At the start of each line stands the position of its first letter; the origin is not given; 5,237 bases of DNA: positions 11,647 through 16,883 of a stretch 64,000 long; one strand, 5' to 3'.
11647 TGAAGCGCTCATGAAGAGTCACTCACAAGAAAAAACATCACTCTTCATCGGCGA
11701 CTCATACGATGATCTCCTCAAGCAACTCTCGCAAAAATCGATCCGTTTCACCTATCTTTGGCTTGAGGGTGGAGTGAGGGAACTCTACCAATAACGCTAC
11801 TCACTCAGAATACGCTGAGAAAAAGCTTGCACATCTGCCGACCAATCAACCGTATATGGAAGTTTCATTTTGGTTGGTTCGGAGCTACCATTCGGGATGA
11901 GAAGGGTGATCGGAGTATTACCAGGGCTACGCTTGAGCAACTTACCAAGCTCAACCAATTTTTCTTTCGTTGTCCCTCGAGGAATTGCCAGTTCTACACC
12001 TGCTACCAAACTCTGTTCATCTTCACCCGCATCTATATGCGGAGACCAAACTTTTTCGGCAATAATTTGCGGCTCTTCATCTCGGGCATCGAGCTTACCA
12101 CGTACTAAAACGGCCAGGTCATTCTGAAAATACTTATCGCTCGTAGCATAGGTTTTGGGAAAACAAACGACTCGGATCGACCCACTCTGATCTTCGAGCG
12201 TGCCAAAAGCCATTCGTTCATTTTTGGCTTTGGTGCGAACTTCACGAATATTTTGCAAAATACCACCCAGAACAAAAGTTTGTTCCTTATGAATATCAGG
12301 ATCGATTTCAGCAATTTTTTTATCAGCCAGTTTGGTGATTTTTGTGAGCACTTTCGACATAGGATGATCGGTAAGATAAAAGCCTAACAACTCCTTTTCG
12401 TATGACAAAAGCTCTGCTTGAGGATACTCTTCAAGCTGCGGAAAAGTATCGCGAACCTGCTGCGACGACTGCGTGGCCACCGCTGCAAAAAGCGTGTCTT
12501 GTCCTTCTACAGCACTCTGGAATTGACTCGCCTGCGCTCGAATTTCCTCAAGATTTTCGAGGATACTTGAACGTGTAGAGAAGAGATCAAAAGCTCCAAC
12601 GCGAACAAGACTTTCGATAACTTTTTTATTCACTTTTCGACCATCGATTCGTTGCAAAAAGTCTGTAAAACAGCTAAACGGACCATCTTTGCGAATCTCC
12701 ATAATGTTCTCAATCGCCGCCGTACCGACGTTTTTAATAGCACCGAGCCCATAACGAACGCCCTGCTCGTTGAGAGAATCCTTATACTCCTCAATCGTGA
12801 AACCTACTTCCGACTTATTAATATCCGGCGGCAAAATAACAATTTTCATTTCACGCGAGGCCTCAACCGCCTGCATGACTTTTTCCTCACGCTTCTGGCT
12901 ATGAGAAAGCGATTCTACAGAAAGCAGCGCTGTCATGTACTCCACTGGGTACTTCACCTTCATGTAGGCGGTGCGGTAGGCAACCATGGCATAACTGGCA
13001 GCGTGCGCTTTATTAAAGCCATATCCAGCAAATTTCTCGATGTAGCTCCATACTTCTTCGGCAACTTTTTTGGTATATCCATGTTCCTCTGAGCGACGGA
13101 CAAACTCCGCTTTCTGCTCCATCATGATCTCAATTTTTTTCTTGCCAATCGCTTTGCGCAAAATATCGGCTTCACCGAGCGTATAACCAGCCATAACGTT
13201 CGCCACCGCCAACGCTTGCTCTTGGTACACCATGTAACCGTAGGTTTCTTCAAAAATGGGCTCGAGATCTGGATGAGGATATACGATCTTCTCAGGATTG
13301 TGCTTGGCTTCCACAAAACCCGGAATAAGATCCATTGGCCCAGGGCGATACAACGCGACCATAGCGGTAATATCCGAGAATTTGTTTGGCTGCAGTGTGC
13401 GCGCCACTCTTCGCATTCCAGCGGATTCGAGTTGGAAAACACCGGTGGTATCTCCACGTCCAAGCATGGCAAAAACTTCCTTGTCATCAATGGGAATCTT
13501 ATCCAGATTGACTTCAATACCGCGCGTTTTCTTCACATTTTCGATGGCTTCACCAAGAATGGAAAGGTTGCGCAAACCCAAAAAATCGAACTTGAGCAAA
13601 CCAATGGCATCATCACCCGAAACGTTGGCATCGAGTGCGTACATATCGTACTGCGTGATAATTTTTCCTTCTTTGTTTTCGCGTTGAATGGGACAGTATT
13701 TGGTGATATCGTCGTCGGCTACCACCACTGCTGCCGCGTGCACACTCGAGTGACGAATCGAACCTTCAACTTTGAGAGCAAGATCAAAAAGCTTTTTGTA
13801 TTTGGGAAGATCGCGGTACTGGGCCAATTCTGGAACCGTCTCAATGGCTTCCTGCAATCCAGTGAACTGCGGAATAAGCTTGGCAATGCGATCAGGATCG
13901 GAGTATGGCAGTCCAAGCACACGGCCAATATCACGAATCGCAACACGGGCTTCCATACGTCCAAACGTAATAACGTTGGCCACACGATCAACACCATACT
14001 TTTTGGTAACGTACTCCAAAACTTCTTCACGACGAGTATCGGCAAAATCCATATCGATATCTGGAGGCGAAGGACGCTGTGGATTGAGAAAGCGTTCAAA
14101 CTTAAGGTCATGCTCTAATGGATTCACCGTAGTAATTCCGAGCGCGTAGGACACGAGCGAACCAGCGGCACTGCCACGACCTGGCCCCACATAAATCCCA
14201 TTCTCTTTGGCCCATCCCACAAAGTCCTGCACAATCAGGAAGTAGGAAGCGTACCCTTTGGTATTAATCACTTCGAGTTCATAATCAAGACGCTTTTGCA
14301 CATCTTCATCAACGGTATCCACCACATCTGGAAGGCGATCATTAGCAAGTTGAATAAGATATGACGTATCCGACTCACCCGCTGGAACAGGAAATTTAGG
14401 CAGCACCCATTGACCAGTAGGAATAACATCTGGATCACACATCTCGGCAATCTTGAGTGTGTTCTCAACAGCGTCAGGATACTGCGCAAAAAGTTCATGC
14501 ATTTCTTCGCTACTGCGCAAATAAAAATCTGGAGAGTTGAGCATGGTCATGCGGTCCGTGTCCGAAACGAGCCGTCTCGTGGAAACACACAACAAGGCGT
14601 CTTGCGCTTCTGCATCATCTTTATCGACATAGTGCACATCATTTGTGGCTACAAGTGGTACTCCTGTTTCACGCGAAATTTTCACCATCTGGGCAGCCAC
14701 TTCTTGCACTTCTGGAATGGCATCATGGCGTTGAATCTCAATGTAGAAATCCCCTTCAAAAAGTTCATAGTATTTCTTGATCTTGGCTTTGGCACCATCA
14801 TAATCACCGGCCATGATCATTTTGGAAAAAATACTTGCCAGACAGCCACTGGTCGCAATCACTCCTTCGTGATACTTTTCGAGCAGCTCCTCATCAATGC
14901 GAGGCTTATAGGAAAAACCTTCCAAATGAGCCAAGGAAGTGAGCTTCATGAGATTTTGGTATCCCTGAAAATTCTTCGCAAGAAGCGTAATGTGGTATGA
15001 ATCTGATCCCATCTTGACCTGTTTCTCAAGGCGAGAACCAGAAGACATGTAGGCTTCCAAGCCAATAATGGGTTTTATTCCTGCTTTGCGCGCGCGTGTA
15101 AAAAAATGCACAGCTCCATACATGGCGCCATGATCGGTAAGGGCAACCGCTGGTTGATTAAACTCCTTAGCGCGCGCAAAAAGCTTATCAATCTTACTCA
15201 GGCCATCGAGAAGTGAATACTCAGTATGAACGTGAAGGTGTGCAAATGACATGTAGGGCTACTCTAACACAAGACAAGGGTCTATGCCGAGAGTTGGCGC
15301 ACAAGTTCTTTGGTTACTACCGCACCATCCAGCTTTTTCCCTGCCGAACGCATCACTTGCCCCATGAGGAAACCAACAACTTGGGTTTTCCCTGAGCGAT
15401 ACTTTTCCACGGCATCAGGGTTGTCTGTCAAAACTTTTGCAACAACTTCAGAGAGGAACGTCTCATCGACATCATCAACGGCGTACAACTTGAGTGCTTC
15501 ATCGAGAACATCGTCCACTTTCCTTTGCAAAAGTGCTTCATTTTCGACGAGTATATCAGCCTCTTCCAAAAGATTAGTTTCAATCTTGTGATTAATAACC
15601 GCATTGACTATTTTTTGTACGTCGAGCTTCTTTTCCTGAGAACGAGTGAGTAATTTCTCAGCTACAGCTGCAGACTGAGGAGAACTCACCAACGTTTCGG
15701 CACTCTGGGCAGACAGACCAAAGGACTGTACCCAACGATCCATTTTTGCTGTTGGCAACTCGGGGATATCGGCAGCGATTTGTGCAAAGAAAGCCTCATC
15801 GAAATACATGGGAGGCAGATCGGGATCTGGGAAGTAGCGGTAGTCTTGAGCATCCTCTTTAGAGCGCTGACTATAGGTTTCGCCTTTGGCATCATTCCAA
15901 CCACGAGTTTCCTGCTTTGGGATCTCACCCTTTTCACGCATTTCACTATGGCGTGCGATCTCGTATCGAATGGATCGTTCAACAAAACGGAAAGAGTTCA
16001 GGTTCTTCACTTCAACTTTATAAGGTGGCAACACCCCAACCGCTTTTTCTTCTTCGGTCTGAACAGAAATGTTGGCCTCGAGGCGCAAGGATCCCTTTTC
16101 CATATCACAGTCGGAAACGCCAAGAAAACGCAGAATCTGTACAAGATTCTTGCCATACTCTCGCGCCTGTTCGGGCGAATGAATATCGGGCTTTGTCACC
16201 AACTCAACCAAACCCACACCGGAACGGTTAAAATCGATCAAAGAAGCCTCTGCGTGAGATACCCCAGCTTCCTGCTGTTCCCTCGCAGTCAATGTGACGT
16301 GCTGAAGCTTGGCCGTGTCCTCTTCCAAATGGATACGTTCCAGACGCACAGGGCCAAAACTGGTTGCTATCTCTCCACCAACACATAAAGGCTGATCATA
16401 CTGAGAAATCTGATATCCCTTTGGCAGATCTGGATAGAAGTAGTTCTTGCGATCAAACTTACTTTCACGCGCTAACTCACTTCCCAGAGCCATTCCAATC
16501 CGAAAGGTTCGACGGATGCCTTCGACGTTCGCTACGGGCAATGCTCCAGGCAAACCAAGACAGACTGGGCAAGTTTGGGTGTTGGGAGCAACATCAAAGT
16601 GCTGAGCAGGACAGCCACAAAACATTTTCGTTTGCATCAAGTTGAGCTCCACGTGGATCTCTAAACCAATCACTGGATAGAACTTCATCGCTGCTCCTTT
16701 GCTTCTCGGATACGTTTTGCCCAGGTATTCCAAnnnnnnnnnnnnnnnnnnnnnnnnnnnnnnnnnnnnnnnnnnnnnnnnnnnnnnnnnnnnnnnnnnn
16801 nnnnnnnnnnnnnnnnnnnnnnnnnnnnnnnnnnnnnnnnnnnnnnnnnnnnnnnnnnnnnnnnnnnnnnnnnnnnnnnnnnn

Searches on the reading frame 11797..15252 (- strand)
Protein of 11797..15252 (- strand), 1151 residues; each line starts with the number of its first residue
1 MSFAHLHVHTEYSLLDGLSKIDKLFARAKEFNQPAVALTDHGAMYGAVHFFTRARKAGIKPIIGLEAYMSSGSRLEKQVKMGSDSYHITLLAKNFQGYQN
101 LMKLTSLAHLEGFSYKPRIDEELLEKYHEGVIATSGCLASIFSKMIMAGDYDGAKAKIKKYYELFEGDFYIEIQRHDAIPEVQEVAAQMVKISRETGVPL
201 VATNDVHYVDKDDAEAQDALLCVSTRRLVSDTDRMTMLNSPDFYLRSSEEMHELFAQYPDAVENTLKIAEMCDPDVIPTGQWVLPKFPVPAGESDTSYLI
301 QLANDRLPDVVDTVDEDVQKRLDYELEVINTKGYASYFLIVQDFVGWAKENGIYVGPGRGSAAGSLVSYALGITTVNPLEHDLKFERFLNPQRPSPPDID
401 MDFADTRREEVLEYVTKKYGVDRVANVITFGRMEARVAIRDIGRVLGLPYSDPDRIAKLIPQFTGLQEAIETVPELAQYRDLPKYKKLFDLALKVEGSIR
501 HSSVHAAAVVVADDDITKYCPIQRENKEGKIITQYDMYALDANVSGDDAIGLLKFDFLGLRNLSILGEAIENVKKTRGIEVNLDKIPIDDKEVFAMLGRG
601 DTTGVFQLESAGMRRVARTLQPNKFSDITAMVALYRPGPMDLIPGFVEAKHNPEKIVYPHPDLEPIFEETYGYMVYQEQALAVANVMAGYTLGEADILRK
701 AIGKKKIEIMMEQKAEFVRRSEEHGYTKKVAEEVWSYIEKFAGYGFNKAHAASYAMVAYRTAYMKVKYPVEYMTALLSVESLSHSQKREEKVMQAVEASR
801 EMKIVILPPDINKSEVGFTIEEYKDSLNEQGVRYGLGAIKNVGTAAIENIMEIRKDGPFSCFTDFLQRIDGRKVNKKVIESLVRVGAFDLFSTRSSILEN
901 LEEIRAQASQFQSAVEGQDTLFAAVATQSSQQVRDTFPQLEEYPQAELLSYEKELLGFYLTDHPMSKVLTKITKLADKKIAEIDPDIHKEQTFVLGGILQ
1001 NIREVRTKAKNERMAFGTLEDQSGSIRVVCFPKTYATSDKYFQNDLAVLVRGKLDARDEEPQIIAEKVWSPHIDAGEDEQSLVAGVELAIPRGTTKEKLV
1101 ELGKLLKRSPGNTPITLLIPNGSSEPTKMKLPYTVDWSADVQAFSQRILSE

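Call 46: search_protein_families(library=pfam, proteins=[window:11797-15252:-], max_evalue=0.001)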
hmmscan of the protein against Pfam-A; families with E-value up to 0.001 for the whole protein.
window:11797-15252:- (1151 aa): 6 families
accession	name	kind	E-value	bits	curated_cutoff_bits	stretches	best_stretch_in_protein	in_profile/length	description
PF07733.18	DNA_pol3_alpha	-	5.8e-94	315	23.9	1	298-559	2-260/260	Bacterial DNA polymerase III alpha NTPase domain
PF17657.6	DNA_pol3_finger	-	2.3e-60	203.1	22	1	562-724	1-165/166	Bacterial DNA polymerase III alpha subunit finger domain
PF02811.25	PHP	-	7.1e-56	189.5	26.4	1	5-176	1-164/164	PHP domain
PF14579.12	HHH_6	-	2.2e-28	98.7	25.6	1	804-893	2-86/90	Helix-hairpin-helix motif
PF01336.31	tRNA_anti-codon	-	8.8e-11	42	27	1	1001-1068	9-72/75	OB-fold nucleic acid binding domain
PF13742.12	tRNA_anti_2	-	0.0005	20.7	27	0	1002-1056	31-80/95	OB-fold nucleic acid binding domain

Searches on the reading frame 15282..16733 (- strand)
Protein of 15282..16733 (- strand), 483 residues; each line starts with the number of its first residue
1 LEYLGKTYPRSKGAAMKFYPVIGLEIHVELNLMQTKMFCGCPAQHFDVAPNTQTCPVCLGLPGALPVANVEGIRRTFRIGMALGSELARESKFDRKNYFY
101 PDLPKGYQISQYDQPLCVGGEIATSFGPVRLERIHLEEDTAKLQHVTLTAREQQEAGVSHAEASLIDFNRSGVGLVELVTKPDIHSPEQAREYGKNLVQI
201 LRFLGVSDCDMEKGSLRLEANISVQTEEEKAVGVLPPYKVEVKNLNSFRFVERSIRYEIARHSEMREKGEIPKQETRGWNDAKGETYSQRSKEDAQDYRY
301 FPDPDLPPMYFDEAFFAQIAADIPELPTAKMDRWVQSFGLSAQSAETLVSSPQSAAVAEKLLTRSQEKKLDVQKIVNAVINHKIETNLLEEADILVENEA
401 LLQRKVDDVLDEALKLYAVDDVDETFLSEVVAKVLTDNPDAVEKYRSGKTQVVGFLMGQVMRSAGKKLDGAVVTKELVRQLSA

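Call 46: search_protein_families(library=pfam, proteins=[window:15282-16733:-], max_evalue=0.001)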
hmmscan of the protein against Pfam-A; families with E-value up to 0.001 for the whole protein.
window:15282-16733:- (483 aa): 2 families
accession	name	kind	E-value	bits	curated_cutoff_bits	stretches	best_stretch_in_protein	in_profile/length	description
PF02934.20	GatB_N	-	1.7e-102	342.8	23.4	1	21-315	2-275/277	GatB/GatE catalytic domain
PF02637.23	GatB_Yqey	-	7.5e-14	52.3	27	1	404-479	74-146/148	GatB domain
